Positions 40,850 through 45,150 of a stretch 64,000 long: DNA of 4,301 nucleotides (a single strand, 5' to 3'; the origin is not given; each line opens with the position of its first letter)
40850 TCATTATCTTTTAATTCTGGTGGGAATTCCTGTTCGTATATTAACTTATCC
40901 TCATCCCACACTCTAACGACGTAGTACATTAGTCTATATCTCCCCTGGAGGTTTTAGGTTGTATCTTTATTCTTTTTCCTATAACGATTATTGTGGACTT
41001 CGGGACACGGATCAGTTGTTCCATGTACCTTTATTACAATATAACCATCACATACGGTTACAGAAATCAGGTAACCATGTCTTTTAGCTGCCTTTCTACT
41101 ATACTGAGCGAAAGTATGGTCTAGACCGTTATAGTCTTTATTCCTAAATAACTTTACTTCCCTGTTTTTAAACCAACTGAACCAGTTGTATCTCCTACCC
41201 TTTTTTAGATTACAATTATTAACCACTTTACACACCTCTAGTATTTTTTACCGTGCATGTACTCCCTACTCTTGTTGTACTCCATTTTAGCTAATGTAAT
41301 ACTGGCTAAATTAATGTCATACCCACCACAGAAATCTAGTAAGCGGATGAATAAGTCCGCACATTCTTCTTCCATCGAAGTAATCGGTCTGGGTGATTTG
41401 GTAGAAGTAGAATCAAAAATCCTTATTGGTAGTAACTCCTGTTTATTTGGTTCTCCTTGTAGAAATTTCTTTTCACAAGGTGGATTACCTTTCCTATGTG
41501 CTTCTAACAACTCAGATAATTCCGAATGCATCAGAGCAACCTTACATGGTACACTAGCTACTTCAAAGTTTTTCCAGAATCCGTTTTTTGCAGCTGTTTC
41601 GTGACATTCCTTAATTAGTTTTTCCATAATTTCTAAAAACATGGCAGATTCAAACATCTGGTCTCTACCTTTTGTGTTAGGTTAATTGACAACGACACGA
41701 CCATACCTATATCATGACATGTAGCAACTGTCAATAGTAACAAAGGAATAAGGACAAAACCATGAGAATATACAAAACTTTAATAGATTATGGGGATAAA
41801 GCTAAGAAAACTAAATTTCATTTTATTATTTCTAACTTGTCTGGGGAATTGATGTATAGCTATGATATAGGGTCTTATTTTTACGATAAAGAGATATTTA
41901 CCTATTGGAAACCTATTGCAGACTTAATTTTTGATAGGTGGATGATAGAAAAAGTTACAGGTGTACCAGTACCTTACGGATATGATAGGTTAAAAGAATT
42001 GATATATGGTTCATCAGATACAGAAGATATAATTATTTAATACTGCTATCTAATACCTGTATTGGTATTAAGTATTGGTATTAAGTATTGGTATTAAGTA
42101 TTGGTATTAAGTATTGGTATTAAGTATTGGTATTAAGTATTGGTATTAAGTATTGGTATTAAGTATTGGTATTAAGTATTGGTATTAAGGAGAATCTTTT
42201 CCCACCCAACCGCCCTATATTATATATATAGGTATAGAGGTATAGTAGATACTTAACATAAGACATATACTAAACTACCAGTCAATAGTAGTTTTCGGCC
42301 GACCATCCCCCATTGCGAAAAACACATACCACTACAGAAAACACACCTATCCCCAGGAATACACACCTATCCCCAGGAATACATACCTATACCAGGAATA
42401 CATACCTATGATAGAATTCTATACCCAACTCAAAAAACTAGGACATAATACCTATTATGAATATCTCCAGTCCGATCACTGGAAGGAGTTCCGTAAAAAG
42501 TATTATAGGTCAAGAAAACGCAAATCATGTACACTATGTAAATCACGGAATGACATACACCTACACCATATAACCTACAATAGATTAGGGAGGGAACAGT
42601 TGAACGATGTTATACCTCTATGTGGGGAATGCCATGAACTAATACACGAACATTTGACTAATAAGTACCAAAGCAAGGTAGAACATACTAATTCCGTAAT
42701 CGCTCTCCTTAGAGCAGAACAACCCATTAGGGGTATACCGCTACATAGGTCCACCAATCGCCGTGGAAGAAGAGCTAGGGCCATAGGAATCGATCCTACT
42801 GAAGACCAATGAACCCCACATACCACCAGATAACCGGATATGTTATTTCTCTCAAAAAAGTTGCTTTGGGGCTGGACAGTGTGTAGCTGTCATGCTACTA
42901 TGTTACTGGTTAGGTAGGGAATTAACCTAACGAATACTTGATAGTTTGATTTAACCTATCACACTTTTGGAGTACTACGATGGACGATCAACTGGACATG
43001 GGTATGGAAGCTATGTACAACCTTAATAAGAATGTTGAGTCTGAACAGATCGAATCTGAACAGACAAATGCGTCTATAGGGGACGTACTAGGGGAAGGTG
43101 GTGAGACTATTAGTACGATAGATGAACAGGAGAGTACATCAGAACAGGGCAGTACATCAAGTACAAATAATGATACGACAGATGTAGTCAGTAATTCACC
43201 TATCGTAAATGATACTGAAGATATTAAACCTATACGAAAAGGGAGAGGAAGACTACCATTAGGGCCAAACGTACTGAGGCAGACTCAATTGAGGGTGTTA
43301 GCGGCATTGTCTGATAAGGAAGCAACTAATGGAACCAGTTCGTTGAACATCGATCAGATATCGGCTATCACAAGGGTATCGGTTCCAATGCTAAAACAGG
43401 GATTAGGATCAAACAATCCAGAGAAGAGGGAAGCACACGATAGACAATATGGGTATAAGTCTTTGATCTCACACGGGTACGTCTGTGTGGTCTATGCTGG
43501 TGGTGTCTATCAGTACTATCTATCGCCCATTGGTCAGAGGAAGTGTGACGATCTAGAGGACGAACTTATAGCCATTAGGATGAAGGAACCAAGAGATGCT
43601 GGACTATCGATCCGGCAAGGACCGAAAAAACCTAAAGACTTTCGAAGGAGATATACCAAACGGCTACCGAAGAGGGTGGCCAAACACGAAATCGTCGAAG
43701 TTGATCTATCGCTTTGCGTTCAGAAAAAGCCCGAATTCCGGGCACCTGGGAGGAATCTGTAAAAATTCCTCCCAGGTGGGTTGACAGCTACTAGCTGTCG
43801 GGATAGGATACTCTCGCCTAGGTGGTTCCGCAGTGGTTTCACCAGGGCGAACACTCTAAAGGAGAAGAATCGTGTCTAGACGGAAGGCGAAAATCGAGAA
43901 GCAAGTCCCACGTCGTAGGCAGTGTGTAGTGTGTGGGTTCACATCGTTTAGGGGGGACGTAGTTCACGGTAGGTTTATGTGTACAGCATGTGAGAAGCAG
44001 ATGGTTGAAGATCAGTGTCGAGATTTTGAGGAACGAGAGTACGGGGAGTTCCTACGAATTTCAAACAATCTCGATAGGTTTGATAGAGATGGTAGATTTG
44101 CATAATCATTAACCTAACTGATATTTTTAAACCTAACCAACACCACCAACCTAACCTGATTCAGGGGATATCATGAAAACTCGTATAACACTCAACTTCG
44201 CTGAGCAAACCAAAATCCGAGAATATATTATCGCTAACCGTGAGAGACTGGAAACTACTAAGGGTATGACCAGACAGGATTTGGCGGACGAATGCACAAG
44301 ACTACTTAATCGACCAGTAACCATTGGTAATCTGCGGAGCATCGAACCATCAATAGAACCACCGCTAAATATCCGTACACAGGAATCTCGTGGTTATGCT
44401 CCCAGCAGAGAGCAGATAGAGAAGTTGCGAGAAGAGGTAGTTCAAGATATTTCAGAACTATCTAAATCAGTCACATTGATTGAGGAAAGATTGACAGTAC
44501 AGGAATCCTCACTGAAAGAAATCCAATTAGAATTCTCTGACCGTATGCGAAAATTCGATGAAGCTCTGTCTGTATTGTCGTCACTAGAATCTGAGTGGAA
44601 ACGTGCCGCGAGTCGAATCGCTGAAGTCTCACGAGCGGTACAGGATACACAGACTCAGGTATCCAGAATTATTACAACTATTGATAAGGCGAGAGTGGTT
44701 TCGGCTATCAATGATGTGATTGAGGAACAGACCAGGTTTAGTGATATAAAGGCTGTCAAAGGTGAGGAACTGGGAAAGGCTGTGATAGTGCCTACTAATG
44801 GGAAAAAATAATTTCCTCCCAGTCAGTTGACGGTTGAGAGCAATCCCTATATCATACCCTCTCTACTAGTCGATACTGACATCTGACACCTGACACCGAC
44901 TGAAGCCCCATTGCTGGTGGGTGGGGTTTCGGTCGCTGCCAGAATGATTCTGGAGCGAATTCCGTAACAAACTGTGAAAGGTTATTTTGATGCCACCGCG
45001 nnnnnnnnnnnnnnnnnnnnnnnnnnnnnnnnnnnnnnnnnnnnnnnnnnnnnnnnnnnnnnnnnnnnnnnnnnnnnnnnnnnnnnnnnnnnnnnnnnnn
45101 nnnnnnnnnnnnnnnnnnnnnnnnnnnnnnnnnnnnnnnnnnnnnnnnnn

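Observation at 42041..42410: Ten perfect 13-bp tandem repeats plus a 20-bp repeat array in a 367-bp non-coding region: candidate origin or centromere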

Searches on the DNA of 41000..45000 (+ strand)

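Call 4: search_dna_similar(query=window:41000-45000:+, collection=phages, mode=distant, max_rows=30)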
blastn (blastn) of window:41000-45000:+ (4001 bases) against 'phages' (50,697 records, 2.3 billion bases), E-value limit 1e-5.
No match.

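Call 49: search_rna_families(source=window, start=41500, end=43000, threshold=evalue, max_evalue=1)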
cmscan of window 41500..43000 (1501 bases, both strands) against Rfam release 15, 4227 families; matches with E-value up to 1: 0.
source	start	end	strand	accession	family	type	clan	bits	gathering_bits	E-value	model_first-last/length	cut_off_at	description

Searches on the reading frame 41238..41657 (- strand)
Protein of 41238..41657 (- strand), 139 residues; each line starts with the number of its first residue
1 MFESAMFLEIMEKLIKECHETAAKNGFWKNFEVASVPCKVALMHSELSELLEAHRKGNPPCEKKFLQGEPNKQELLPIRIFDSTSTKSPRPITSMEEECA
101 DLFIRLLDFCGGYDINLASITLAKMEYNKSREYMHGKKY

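Call 8: search_protein_families(library=pfam, proteins=[window:41238-41657:-], max_evalue=0.01)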
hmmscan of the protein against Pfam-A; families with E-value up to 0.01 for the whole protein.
window:41238-41657:- (139 aa): 0 families

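Call 9: search_protein_families(library=phrogs, proteins=[window:41238-41657:-], max_evalue=0.01)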
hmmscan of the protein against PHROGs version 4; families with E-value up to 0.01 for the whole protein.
window:41238-41657:- (139 aa): 4 families
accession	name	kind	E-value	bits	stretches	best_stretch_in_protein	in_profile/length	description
phrog_3301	-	other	1.1e-28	101.3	1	8-139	47-168/169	pyrophosphatase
phrog_9236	-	other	3.4e-21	76.9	2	11-121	6-111/191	pyrophosphatase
phrog_5658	-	other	3.1e-17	63.9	2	96-132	370-406/421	pyrophosphatase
phrog_9147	-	unknown function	0.002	18.8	1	93-134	56-97/204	-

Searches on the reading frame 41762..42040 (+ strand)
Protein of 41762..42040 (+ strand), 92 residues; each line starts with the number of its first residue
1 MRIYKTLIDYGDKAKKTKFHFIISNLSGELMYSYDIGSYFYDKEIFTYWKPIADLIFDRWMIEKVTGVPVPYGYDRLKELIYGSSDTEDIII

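Call 8: search_protein_families(library=pfam, proteins=[window:41762-42040:+], max_evalue=0.01)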
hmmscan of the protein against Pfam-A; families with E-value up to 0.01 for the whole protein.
window:41762-42040:+ (92 aa): 0 families

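Call 9: search_protein_families(library=phrogs, proteins=[window:41762-42040:+], max_evalue=0.01)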
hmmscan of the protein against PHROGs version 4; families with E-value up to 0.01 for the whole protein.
window:41762-42040:+ (92 aa): 0 families

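Call 19: find_encoding_contigs(protein=window:41762-42040:+, flank=10000, max_places=10)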
Protein window:41762-42040:+ (92 aa): 1 contig read that carries it; 1 place shown.
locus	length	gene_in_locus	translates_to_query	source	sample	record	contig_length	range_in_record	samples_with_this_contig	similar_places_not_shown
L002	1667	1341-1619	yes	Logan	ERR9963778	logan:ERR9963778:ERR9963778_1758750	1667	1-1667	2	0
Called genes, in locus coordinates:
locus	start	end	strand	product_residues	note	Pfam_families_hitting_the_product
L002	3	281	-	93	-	?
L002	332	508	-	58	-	-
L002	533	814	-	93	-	-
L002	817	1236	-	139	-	-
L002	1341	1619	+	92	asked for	-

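Call 88: search_protein_families(library=ncbifam, proteins=[window:41762-42040:+], max_evalue=0.01)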
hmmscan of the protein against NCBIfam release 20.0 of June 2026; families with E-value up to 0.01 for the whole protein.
window:41762-42040:+ (92 aa): 0 families

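Call 103: search_protein_representatives(protein=window:41762-42040:+)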
Query: 92 residues. Proteins with E-value up to 0.001 (for the whole library): 2; up to 1e-10: 1; up to 1e-30: 1. The best 2 are listed.
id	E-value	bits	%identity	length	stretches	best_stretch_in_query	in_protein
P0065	9.8e-56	202.0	100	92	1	1-92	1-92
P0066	3.1e-05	40.2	22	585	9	16-56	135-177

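Call 104: search_protein_families(library=pfam, proteins=[P0066], max_evalue=0.01)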
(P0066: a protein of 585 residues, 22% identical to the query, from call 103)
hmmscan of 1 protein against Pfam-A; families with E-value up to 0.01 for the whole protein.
P0066 (585 aa): 2 families
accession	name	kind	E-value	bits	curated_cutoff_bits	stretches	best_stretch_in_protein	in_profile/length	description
PF16479.10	DUF5056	-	4.2e-11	43.4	28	0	245-298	25-78/93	Domain of unknown function (DUF5056)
PF18108.7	QSOX_Trx1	-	0.0013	19.5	23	0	141-163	57-80/108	QSOX Trx-like domain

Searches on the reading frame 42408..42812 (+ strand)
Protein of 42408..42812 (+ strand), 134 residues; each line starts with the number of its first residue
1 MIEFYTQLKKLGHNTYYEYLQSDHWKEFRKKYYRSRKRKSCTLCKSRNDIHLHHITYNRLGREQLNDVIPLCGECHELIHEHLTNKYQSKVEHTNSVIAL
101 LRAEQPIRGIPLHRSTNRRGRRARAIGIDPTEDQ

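Call 8: search_protein_families(library=pfam, proteins=[window:42408-42812:+], max_evalue=0.01)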
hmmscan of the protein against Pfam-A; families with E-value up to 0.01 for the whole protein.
window:42408-42812:+ (134 aa): 1 family
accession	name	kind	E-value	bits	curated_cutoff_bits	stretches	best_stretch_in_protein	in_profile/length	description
PF06147.18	DUF968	-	0.0011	19.5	27.8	1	29-84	89-147/171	Protein of unknown function (DUF968)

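Call 9: search_protein_families(library=phrogs, proteins=[window:42408-42812:+], max_evalue=0.01)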
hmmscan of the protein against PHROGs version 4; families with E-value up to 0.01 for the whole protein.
window:42408-42812:+ (134 aa): 19 families
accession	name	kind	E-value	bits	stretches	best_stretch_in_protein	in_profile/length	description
phrog_8060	-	unknown function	1.6e-14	55.2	1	15-84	16-84/213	-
phrog_119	-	DNA, RNA and nucleotide metabolism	2.5e-08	34.2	1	14-92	180-267/443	HNH endonuclease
phrog_144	-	DNA, RNA and nucleotide metabolism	1.3e-07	32.4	1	13-93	60-144/175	HNH endonuclease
phrog_5200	-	DNA, RNA and nucleotide metabolism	2.4e-07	31.8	1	16-94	19-99/154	HNH endonuclease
phrog_740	-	DNA, RNA and nucleotide metabolism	5.2e-05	23.4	1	31-87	31-92/332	HNH endonuclease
phrog_8048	-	DNA, RNA and nucleotide metabolism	6.3e-05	23.3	1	24-90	163-236/273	HNH endonuclease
phrog_96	-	DNA, RNA and nucleotide metabolism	0.00025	21.5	1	30-94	250-320/334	HNH endonuclease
phrog_1588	-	unknown function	0.00026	21.8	1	26-82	24-85/132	-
phrog_22514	-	DNA, RNA and nucleotide metabolism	0.00029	22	1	39-82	67-111/187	HNH endonuclease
phrog_4581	-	head and packaging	0.0003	21.3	1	5-95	33-124/395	terminase small subunit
phrog_3497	-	unknown function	0.00042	21.2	0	34-58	12-36/150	-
phrog_7370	-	DNA, RNA and nucleotide metabolism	0.00057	20.9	1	35-87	38-87/115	HNH endonuclease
phrog_589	-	DNA, RNA and nucleotide metabolism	0.00094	20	1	21-78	75-137/179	HNH endonuclease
phrog_8446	-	DNA, RNA and nucleotide metabolism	0.0019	18.9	1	22-92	125-208/211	HNH endonuclease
phrog_1271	-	DNA, RNA and nucleotide metabolism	0.0019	18.7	1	25-89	254-325/361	HNH endonuclease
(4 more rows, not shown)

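Call 18: find_encoding_contigs(protein=window:42408-42812:+, flank=10000, max_places=10)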
Protein window:42408-42812:+ (134 aa): 1 contig read that carries it; 1 place shown.
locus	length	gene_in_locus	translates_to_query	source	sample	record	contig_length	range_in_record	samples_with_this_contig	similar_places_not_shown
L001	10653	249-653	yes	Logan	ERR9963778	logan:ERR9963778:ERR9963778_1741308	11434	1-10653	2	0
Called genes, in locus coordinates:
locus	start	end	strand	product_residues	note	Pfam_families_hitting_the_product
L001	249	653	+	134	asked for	-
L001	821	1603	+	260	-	-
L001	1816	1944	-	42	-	-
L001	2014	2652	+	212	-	-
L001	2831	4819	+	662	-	-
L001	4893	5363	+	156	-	-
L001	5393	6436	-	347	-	-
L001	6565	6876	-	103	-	-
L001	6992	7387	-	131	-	-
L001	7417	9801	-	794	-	-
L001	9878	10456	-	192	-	-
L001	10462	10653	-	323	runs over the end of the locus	?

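Call 58: search_solved_structures(query=window:42408-42812:+, max_evalue=1)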
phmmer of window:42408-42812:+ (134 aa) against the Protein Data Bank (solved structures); distinct sequences matched with E-value up to 1: 11.
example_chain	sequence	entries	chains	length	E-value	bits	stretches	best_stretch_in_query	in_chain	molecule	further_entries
9nvu_P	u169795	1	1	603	0.00055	23.4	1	37-83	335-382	OrufIscB-REC-swap 49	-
5yq5_A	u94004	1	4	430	0.25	14.7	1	36-70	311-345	Osteomodulin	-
2k21_A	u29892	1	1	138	0.34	14.3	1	5-45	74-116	Potassium voltage-gated channel subfamily E member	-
11hr_A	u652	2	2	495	0.35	14.3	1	39-82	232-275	IscB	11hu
9u7f_C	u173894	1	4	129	0.37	14.2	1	5-45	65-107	Potassium voltage-gated channel subfamily E member 1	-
9vec_I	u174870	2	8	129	0.37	14.2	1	5-45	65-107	Potassium voltage-gated channel subfamily E member 1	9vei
7utn_D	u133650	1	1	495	0.4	14.1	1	39-81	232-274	IscB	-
7xht_A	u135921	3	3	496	0.4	14.1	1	39-81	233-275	OgeuIscB | IscB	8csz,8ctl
9liq_A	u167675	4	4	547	0.46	13.9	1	39-81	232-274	Iscb | Iscb+Twin-Strep-tag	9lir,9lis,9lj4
9qgv_A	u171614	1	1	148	0.6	13.5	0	55-85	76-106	Nicking endonuclease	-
9qgx_A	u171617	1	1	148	0.7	13.3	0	55-85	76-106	Nicking endonuclease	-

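Call 88: search_protein_families(library=ncbifam, proteins=[window:42408-42812:+], max_evalue=0.01)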
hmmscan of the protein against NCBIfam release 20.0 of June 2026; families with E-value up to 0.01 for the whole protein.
window:42408-42812:+ (134 aa): 2 families
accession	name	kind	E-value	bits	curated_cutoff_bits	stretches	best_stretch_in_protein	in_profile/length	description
NF040563.1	guided_IscB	equivalog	1.6e-05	24.2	175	1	7-95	161-251/314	RNA-guided endonuclease IscB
NF058586.1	HNHNucHlpB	equivalog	0.001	19.5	130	1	38-88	6-56/99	HNH nuclease-like protein HlpB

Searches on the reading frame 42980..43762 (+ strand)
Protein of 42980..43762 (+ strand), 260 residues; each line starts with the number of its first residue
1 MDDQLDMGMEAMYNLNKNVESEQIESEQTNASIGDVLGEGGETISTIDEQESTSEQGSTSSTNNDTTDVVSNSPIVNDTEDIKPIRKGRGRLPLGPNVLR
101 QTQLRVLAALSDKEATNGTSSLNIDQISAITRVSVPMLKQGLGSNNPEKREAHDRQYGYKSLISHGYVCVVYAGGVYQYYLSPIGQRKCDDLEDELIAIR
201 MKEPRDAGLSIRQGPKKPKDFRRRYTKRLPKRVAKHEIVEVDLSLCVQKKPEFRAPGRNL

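Call 8: search_protein_families(library=pfam, proteins=[window:42980-43762:+], max_evalue=0.01)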
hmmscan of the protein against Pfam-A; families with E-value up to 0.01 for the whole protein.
window:42980-43762:+ (260 aa): 1 family
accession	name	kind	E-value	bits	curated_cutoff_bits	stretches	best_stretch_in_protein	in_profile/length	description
PF21925.1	XRCC4_C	-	0.0059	17.6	27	0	45-93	11-56/112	XRCC4 C-terminal region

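Call 9: search_protein_families(library=phrogs, proteins=[window:42980-43762:+], max_evalue=0.01)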
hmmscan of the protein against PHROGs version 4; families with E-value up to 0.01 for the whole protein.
window:42980-43762:+ (260 aa): 0 families

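Call 57: search_solved_structures(query=window:42980-43762:+, max_evalue=1)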
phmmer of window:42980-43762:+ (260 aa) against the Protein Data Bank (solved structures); distinct sequences matched with E-value up to 1: 3.
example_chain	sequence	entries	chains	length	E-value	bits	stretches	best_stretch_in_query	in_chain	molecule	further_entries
2gl7_B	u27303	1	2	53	0.14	15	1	28-80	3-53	Transcription factor 7-like 2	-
7ye1_F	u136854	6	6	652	0.48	13.2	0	8-90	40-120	RNA polymerase sigma factor RpoD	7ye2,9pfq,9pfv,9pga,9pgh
1jpw_D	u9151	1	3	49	0.95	12.2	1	32-80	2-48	transcription factor 7-like 2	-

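Call 88: search_protein_families(library=ncbifam, proteins=[window:42980-43762:+], max_evalue=0.01)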
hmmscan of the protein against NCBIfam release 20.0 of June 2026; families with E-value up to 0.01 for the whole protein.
window:42980-43762:+ (260 aa): 0 families

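Call 98: find_homologous_proteins(query=window:42980-43762:+, max_evalue=0.001)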
Query window:42980-43762:+ (260 aa): 1 proteins with E <= 0.001 among 863 candidates.
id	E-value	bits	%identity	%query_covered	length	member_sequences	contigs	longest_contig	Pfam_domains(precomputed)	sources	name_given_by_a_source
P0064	5.6e-167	571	100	100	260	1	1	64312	-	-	-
